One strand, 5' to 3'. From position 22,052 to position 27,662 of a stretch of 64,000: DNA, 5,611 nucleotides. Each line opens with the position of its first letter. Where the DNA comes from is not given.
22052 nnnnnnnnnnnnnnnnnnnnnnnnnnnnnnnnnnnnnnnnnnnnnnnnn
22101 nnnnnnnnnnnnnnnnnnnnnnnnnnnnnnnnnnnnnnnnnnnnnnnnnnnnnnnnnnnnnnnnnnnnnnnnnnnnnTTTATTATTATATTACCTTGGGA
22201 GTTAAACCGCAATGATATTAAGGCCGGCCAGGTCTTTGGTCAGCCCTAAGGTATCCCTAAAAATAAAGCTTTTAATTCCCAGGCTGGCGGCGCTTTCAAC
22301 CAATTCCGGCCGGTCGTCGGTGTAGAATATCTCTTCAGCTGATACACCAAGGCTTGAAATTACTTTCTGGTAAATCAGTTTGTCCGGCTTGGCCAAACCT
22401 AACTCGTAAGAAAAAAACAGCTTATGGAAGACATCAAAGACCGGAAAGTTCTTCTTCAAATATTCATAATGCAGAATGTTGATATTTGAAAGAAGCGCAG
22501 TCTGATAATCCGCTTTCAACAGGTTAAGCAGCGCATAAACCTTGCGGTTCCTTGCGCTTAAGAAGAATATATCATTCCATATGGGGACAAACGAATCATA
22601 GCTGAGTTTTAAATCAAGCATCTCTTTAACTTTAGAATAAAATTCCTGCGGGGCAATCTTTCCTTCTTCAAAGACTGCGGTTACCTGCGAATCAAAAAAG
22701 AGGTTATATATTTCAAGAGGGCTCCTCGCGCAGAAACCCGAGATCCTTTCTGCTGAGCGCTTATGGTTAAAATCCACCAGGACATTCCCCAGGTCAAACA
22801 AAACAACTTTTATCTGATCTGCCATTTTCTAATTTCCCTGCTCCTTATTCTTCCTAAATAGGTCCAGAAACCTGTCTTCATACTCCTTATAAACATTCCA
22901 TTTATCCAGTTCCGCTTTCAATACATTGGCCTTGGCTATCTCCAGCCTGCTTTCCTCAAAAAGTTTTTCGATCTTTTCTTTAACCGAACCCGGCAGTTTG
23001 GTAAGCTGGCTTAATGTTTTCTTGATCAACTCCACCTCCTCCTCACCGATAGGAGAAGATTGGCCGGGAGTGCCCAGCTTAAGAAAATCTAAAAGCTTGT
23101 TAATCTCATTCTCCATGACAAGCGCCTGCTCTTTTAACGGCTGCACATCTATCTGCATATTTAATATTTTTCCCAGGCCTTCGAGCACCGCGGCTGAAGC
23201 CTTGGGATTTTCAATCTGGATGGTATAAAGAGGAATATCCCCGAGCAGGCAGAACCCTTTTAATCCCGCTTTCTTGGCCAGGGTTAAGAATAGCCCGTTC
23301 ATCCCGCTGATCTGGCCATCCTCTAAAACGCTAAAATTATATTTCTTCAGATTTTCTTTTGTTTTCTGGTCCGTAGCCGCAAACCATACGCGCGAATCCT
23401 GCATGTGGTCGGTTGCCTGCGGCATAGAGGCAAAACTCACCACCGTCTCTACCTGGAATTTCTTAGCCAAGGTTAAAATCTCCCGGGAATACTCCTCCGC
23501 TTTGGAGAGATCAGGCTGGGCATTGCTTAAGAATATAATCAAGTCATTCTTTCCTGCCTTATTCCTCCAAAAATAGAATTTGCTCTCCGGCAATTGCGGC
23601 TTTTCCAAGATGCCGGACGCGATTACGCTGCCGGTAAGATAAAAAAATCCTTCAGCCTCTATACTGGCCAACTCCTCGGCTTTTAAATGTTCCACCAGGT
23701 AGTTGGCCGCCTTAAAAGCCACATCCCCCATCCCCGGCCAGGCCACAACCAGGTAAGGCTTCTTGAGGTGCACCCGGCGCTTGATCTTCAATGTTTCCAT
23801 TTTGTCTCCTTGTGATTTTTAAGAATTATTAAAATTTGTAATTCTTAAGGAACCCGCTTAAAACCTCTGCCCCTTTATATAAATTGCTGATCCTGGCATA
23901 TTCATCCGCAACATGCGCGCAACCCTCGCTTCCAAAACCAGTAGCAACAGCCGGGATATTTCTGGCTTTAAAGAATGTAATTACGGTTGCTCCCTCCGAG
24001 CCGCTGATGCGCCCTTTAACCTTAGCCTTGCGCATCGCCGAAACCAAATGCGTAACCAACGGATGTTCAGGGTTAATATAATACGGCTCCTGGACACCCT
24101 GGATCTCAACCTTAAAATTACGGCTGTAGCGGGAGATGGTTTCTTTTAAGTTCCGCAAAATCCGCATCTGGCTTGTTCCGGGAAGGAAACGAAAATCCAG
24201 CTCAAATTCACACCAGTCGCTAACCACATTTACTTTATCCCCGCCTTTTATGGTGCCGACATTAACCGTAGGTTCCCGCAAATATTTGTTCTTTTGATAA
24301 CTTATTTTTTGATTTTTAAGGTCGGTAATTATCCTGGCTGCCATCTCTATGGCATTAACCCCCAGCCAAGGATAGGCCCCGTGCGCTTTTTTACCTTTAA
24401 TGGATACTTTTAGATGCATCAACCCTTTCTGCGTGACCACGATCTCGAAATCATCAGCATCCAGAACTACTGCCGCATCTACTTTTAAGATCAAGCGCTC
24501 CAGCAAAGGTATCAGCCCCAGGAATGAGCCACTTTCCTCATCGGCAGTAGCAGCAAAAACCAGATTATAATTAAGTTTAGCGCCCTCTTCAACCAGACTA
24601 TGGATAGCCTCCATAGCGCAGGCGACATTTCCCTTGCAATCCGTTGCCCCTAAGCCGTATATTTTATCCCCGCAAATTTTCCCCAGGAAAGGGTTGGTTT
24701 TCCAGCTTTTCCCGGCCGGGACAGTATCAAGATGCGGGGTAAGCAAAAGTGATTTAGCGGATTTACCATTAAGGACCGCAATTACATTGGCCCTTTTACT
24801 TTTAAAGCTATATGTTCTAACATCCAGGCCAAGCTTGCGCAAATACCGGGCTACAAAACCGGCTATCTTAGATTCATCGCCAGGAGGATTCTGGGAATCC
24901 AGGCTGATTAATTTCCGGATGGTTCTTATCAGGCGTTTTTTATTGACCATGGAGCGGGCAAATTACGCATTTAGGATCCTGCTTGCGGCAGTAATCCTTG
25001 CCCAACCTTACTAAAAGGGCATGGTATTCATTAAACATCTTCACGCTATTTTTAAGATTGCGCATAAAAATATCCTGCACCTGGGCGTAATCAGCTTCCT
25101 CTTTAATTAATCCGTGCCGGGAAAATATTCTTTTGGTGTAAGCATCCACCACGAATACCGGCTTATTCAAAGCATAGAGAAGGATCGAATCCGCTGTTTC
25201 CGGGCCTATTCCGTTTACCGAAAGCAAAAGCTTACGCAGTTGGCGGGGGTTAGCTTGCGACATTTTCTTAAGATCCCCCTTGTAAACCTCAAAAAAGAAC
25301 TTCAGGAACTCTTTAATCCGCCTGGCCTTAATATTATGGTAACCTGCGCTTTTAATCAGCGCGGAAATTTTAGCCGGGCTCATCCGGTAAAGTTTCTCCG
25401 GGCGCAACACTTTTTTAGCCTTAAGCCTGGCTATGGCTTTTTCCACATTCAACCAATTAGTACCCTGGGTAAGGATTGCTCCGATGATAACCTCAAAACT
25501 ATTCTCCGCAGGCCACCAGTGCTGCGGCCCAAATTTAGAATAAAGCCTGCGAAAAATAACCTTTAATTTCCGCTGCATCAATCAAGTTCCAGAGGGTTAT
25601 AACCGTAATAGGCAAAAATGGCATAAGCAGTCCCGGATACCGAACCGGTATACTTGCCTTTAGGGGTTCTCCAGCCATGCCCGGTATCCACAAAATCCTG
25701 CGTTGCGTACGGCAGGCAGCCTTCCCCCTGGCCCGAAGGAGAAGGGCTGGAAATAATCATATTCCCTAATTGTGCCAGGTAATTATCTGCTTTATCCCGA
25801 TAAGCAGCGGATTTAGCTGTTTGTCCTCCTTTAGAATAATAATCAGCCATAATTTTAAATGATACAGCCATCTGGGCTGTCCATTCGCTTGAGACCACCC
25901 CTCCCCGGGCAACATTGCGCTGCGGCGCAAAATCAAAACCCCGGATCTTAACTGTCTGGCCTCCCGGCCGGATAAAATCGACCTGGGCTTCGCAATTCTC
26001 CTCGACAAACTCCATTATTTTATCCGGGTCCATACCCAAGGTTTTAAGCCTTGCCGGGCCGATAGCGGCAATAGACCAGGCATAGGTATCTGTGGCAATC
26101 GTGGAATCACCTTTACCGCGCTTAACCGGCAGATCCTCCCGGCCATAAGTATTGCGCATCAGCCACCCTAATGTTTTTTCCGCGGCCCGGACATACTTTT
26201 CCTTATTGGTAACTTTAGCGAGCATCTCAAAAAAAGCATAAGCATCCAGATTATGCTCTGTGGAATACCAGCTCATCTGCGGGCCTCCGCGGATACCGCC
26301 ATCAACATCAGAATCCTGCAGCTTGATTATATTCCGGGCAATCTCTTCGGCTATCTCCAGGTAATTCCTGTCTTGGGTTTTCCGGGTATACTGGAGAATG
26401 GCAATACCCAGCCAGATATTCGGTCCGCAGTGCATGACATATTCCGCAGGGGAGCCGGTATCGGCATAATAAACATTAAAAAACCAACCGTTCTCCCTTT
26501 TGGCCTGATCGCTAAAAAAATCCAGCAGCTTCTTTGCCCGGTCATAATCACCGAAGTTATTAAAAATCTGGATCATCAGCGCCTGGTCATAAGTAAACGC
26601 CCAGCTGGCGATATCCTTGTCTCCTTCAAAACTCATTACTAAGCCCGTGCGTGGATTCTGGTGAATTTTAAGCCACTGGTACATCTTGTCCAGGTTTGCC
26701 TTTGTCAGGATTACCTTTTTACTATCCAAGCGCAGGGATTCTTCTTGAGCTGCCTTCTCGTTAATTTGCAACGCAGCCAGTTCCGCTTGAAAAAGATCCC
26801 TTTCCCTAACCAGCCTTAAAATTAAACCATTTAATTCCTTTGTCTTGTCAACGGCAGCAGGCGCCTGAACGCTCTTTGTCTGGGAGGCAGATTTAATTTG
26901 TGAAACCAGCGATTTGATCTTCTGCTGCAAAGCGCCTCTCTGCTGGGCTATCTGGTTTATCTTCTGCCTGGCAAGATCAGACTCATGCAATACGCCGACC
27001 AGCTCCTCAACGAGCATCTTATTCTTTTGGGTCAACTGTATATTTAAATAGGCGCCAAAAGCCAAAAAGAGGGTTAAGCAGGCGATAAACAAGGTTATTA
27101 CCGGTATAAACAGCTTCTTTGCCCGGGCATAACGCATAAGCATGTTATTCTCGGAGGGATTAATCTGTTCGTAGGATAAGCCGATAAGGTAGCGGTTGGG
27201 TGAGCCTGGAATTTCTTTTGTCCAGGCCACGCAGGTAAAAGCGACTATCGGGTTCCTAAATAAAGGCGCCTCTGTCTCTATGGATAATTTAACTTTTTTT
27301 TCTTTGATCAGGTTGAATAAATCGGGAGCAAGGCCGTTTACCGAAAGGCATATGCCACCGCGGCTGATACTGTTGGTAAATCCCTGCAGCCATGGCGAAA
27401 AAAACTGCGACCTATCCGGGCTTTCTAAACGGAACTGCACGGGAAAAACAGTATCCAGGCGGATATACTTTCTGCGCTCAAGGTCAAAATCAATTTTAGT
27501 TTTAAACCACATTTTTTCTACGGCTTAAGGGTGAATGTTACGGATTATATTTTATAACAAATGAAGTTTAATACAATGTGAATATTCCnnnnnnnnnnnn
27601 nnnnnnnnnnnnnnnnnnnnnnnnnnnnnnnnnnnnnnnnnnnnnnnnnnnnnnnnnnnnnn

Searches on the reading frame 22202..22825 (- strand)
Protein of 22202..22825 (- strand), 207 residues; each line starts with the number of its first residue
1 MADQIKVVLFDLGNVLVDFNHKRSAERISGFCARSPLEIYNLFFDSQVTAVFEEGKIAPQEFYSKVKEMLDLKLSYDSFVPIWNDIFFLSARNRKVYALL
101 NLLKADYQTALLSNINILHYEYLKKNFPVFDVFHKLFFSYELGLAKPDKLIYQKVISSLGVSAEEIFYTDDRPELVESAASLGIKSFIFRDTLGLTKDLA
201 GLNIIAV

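Call 34: search_protein_families(library=pfam, proteins=[window:22202-22825:-], max_evalue=0.00001)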
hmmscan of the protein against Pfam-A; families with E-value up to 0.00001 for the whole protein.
window:22202-22825:- (207 aa): 2 families
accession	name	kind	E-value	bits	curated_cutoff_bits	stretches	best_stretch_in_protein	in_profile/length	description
PF00702.32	Hydrolase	-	1e-11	46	26.4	1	5-183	1-191/191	haloacid dehalogenase-like hydrolase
PF13419.12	HAD_2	-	1.8e-07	31.9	23.8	1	95-187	83-176/178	Haloacid dehalogenase-like hydrolase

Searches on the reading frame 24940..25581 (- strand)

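Call 3: search_protein_families(library=pfam, proteins=[window:24940-25581:-], max_evalue=1)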
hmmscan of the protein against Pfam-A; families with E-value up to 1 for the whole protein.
window:24940-25581:- (213 aa): 5 families
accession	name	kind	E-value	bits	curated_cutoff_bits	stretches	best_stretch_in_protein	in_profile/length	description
PF00730.31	HhH-GPD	-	7.7e-18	65.3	26.2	1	33-176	1-106/108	HhH-GPD superfamily base excision DNA repair protein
PF22175.2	Ogg-HhH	-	1.6e-05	24.9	27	1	48-163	34-149/173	8-oxoguanine DNA glycosylase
PF00633.29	HHH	-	0.0001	22.4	24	1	117-136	11-30/30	Helix-hairpin-helix motif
PF14520.12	HHH_5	-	0.0032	18.3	27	1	118-134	3-19/57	Helix-hairpin-helix domain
PF12826.13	HHH_2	-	0.12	13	27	1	118-136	36-54/64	Helix-hairpin-helix motif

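Call 4: search_protein_families(library=ncbifam, proteins=[window:24940-25581:-], max_evalue=1)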
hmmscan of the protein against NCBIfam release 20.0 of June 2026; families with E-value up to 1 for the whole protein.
window:24940-25581:- (213 aa): 11 families
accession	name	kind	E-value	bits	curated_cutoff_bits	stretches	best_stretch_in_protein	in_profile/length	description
NF010494.0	PRK13913.1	equivalog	5.8e-29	101.6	192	1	18-199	22-203/220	3-methyladenine DNA glycosylase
NF053634.1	MonDNAglycDR2438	equivalog_domain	7.4e-21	74.7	400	1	11-211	3-201/219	monofunctional DNA glycosylase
TIGR01083.1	nth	equivalog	2.1e-20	73.2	211.7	1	24-205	23-192/192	endonuclease III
TIGR01084.1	mutY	equivalog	1.4e-12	47.8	286.5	1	112-211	103-203/277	A/G-specific adenine glycosylase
NF007978.0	PRK10702.1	equivalog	2.2e-10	40.5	405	1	26-208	27-197/211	endonuclease III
TIGR00588.1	ogg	subfamily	1.3e-08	34.3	397.85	1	85-181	186-286/310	8-oxoguanine DNA-glycosylase (ogg)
NF010488.0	PRK13910.1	equivalog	6.1e-08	32.4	471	1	117-211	73-164/290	adenine-specific DNA glycosylase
NF008132.0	PRK10880.1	equivalog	1.3e-06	27.7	427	1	85-211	86-206/351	A/G-specific adenine glycosylase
NF002305.0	PRK01229.1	equivalog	3.2e-06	26.7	183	1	48-163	52-167/210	N-glycosylase/DNA lyase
TIGR00084.2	ruvA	equivalog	0.05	13.2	85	1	111-134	69-92/202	Holliday junction branch migration protein RuvA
NF002846.0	PRK03095.1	equivalog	0.062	12.8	361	1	64-111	195-242/287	peptidylprolyl isomerase PrsA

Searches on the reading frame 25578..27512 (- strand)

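Call 3: search_protein_families(library=pfam, proteins=[window:25578-27512:-], max_evalue=1)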
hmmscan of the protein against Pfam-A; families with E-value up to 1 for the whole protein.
window:25578-27512:- (644 aa): 5 families
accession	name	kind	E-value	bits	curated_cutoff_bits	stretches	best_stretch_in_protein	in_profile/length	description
PF03663.20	Glyco_hydro_76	-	0.00012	22.2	25.9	1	366-466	90-202/366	Glycosyl hydrolase family 76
PF07238.19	PilZ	-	0.00026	21.7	22.5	1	12-129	1-100/102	PilZ domain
PF06917.19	Pectate_lyase_2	-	0.032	13.4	26.6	1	370-441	410-478/491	Periplasmic pectate lyase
PF12252.14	SidE_PDE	-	0.18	11.7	25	1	161-213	153-199/226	SidE phosphodiesterase (PDE) domain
PF05837.17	CENP-H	-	0.84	9.9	29.9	1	223-286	76-139/202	Centromere protein H (CENP-H)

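Call 4: search_protein_families(library=ncbifam, proteins=[window:25578-27512:-], max_evalue=1)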
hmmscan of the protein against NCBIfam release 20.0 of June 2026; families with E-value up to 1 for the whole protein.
window:25578-27512:- (644 aa): 1 family
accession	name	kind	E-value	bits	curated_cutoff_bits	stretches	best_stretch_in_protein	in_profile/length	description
NF045487.1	ASRP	equivalog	0.039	12.5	300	1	162-263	355-454/593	archaea-specific SMC-related protein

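Call 61: search_protein_families(library=padloc, proteins=[window:25578-27512:-], max_evalue=0.01)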
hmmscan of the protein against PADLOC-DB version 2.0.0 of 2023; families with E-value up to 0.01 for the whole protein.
window:25578-27512:- (644 aa): 1 family
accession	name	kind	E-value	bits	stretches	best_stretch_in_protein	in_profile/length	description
PDLC00775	Cyclase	-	0.0074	13.4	0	159-257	278-377/389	oligonucleotide-cyclase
